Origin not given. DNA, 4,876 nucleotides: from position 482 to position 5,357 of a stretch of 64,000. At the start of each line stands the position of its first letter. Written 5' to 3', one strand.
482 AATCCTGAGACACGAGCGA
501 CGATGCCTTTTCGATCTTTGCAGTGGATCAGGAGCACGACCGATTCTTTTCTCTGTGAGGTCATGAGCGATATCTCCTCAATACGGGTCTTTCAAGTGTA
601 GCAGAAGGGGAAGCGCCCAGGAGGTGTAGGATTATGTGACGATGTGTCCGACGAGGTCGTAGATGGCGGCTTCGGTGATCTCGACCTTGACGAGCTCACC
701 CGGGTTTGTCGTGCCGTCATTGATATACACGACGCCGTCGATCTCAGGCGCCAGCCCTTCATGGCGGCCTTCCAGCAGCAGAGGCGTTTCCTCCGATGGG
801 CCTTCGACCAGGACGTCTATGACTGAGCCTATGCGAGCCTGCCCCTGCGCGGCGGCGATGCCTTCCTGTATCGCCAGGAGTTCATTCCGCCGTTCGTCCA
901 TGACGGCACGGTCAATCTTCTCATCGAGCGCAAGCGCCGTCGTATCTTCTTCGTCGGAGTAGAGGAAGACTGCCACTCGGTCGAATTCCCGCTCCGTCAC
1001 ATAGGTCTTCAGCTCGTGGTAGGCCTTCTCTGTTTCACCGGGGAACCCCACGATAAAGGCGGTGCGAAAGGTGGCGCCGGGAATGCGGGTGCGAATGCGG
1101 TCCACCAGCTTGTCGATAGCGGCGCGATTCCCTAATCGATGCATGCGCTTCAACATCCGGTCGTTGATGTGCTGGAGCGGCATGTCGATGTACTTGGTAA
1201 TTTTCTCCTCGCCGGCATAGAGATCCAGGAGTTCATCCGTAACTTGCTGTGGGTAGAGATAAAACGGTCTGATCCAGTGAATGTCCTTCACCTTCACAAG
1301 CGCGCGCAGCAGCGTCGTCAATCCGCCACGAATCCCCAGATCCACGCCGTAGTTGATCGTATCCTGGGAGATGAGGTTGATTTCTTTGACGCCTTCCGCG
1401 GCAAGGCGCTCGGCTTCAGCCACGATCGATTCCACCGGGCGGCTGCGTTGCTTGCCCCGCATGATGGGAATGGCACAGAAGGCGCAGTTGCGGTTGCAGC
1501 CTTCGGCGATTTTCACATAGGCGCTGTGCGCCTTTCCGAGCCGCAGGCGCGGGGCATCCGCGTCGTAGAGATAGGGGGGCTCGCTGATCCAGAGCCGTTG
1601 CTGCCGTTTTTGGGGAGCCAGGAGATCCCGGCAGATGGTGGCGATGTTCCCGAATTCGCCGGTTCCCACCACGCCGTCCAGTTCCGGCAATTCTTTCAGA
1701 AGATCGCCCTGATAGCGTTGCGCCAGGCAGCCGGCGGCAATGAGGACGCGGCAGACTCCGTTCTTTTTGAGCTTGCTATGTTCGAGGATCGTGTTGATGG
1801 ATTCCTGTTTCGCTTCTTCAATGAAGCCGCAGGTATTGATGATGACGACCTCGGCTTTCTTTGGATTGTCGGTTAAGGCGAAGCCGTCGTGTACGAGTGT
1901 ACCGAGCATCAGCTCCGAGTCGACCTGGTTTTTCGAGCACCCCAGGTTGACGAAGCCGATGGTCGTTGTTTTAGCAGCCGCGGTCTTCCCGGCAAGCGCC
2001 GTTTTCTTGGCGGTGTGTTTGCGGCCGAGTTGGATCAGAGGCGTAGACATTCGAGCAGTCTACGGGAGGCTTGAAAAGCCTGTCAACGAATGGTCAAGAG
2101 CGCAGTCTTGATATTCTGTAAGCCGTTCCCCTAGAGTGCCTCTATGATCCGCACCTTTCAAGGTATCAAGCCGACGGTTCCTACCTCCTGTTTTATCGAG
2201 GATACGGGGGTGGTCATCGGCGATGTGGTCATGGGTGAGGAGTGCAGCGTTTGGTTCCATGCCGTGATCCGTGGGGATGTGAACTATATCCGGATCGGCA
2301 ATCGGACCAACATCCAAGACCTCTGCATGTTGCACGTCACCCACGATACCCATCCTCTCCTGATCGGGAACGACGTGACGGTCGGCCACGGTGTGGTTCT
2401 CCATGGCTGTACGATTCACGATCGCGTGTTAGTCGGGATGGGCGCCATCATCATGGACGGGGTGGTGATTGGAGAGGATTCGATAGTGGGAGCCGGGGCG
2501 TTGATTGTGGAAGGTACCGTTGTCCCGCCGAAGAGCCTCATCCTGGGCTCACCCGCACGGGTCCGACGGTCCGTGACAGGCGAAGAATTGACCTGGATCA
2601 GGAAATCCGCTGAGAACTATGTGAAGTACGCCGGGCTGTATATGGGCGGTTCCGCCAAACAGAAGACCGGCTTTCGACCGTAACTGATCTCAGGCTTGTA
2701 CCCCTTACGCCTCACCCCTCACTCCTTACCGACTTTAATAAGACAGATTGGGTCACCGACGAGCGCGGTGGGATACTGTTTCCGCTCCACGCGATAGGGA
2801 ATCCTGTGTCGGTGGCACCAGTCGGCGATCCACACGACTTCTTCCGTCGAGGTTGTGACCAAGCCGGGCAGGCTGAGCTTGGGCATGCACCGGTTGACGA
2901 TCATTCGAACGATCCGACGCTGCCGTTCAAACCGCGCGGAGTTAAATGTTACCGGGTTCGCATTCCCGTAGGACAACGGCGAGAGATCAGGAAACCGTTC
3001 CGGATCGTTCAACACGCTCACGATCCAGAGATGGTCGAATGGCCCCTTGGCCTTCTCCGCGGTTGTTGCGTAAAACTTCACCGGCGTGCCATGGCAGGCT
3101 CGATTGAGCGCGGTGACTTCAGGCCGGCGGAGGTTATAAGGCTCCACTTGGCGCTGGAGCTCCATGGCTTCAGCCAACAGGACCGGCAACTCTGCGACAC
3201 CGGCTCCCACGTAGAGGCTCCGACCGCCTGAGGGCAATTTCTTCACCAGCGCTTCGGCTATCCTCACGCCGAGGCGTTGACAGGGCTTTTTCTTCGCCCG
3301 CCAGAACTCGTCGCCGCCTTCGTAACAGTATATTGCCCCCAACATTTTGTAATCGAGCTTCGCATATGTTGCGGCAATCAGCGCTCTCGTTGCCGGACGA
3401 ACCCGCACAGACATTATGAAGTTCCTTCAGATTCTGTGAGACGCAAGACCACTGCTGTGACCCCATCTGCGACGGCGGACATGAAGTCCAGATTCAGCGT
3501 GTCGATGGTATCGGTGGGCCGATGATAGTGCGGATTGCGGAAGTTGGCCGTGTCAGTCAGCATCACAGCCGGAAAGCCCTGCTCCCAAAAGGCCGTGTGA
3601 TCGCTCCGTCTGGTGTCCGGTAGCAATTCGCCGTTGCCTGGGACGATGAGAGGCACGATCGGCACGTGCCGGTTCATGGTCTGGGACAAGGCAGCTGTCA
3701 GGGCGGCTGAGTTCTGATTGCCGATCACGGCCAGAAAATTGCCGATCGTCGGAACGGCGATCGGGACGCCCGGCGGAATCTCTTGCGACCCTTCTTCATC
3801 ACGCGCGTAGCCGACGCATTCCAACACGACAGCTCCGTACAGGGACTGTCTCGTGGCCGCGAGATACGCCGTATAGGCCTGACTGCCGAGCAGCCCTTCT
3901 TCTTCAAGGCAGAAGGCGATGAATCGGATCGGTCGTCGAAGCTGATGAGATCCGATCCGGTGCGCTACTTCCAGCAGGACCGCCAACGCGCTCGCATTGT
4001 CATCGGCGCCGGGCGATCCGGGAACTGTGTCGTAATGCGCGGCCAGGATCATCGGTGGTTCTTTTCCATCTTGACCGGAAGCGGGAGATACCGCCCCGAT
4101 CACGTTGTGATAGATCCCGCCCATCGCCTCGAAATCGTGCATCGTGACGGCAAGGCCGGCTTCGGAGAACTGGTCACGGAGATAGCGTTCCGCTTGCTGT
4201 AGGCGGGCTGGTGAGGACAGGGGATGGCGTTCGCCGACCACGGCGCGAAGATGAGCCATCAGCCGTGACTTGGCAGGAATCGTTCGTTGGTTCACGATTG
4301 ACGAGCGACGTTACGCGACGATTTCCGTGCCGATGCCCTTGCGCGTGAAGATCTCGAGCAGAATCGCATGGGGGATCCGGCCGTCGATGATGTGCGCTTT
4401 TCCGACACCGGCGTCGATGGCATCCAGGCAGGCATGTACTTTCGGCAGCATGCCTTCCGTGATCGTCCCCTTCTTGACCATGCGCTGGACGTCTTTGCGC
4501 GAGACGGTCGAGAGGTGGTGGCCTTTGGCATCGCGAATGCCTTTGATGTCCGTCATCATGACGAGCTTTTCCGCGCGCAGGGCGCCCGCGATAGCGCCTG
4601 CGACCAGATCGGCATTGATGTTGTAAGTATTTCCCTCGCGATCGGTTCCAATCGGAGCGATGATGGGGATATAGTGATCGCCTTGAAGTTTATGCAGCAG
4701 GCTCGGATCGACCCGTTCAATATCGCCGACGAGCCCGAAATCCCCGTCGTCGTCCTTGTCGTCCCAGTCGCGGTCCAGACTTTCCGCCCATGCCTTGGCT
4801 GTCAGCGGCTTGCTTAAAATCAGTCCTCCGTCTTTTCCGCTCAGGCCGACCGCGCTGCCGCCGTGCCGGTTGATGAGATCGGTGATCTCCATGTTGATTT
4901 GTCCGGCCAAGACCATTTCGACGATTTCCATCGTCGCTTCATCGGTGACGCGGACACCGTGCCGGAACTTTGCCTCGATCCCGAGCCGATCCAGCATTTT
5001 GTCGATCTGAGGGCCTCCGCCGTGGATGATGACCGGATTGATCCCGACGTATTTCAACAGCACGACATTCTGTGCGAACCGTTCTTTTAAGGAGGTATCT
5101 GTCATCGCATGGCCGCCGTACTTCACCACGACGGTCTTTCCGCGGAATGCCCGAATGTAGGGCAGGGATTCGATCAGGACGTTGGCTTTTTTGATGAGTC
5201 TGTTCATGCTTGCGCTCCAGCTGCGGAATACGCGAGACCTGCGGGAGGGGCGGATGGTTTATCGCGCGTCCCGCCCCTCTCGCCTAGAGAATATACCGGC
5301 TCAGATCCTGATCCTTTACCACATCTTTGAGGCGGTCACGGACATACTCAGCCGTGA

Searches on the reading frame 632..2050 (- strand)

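Call 42: search_protein_families(library=pfam, proteins=[window:632-2050:-], max_evalue=0.00001)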
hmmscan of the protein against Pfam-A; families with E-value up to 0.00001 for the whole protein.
window:632-2050:- (472 aa): 4 families
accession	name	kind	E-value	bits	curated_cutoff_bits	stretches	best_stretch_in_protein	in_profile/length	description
PF00919.26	UPF0004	-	9e-26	90.2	27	1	32-129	3-98/98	Uncharacterized protein family UPF0004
PF04055.27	Radical_SAM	-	1.7e-20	74.3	29.5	1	180-347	2-162/166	Radical SAM superfamily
PF18693.7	TRAM_2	-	9.5e-17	61.4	27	1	407-471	1-63/63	TRAM domain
PF01938.26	TRAM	-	8.4e-06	26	21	0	405-471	2-61/61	TRAM domain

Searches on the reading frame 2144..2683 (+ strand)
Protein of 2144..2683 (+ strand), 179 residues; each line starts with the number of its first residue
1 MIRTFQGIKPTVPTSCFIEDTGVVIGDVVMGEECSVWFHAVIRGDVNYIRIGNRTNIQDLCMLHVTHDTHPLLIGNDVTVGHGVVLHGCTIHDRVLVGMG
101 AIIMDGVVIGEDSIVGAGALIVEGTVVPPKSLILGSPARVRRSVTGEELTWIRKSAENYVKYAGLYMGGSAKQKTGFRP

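Call 42: search_protein_families(library=pfam, proteins=[window:2144-2683:+], max_evalue=0.00001)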
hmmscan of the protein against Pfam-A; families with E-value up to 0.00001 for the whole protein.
window:2144-2683:+ (179 aa): 2 families
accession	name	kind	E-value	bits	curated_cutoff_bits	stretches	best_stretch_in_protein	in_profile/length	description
PF00132.30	Hexapep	-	7.4e-15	54.4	27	1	88-121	1-34/36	Bacterial transferase hexapeptide (six repeats)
PF25084.1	LbH_EIF2B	-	3.4e-11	43.5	54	2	51-130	24-102/105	EIF2B subunit epsilon LbH domain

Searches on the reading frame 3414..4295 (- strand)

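Call 42: search_protein_families(library=pfam, proteins=[window:3414-4295:-], max_evalue=0.00001)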
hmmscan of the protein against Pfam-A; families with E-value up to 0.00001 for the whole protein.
window:3414-4295:- (293 aa): 2 families
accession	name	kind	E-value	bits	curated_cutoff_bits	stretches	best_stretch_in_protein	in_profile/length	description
PF04389.22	Peptidase_M28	-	8.1e-33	114.2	21.3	1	64-282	1-192/193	Peptidase family M28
PF01546.33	Peptidase_M20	-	1.1e-06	29.1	24.6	1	83-208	1-141/206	Peptidase family M20/M25/M40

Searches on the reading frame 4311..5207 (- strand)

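Call 42: search_protein_families(library=pfam, proteins=[window:4311-5207:-], max_evalue=0.00001)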
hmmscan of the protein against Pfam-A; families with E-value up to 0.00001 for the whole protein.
window:4311-5207:- (298 aa): 1 family
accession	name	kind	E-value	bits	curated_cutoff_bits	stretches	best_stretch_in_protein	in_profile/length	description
PF00696.33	AA_kinase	-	5.7e-46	157.6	24.9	1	24-275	1-234/234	Amino acid kinase family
